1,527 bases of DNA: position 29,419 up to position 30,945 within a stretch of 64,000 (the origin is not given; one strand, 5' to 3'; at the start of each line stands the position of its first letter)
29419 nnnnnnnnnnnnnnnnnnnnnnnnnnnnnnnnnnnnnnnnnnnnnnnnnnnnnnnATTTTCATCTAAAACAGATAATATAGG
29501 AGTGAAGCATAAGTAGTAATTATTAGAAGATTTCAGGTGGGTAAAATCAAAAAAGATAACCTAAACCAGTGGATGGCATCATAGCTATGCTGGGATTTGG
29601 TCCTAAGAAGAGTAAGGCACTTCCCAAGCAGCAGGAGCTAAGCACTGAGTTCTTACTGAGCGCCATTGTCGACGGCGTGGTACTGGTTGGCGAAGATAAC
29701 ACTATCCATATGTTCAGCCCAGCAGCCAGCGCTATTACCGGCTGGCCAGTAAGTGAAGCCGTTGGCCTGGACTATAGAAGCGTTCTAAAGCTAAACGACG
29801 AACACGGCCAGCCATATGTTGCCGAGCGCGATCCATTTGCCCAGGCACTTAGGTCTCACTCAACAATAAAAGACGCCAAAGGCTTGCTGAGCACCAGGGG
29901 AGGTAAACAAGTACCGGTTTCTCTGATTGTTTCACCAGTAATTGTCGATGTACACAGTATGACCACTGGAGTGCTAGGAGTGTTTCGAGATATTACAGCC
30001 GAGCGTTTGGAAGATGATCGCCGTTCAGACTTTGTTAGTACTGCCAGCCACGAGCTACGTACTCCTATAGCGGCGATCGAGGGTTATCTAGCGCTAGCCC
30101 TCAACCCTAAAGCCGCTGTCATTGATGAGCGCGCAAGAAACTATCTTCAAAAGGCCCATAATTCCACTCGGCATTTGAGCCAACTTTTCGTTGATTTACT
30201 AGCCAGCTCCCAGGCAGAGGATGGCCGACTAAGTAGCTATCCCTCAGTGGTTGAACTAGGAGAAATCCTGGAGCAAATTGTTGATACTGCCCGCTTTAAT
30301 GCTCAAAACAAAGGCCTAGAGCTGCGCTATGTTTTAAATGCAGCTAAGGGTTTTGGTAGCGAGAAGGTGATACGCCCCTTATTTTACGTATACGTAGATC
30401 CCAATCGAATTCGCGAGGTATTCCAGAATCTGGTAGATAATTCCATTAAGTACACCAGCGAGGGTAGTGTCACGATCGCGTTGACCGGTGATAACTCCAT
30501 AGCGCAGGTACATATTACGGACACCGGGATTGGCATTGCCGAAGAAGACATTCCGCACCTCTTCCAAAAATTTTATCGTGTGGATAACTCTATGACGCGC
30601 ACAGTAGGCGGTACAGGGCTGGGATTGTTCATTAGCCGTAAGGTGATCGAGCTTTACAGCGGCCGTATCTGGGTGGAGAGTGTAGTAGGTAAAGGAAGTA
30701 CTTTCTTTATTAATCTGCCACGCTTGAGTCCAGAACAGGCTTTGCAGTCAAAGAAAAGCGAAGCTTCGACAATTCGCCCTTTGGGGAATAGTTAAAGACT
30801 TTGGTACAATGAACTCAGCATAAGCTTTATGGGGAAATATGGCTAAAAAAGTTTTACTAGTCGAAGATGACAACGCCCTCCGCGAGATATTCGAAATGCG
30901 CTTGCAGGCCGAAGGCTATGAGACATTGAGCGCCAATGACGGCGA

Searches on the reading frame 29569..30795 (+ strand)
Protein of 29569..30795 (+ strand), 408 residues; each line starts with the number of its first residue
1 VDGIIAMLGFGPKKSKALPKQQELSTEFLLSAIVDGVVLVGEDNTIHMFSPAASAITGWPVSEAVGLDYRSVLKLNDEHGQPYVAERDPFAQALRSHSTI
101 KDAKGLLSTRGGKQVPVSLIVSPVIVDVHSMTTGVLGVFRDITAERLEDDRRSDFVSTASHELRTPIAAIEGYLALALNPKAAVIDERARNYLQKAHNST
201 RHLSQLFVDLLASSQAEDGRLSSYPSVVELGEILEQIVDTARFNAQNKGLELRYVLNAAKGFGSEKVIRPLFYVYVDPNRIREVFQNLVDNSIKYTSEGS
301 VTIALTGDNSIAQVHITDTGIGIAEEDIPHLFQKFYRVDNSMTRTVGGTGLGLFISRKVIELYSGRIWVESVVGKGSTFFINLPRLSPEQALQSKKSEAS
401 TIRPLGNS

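Call 6: search_protein_families(library=pfam, proteins=[window:29569-30795:+], max_evalue=1)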
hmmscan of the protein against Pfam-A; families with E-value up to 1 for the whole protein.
window:29569-30795:+ (408 aa): 9 families
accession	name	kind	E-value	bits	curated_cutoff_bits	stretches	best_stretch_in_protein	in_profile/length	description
PF02518.31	HATPase_c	-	4.7e-30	104.7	26.4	1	277-385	2-109/111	Histidine kinase-, DNA gyrase B-, and HSP90-like ATPase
PF00512.31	HisKA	-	4.6e-14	52.6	26.9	1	152-219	2-66/66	His Kinase A (phospho-acceptor) domain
PF00989.32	PAS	-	6.6e-07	29.8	22.6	1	28-142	5-113/113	PAS fold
PF13426.13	PAS_9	-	4.3e-06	27.4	27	1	35-144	2-103/103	PAS domain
PF08448.16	PAS_4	-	0.00023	21.8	23.1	1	31-146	2-109/110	PAS fold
PF13589.12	HATPase_c_3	-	0.0011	19.5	25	1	284-356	6-80/137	Histidine kinase-, DNA gyrase B-, and HSP90-like ATPase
PF21681.2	Csa5_I-A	-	0.016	15.8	30.3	1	267-338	26-97/158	Type-I-A Cascade subunit Csa5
PF13581.12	HATPase_c_2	-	0.043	14.3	27.4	1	282-360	37-109/127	Histidine kinase-like ATPase domain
PF13188.13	PAS_8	-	0.23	11.9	21.8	1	29-70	6-44/65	PAS domain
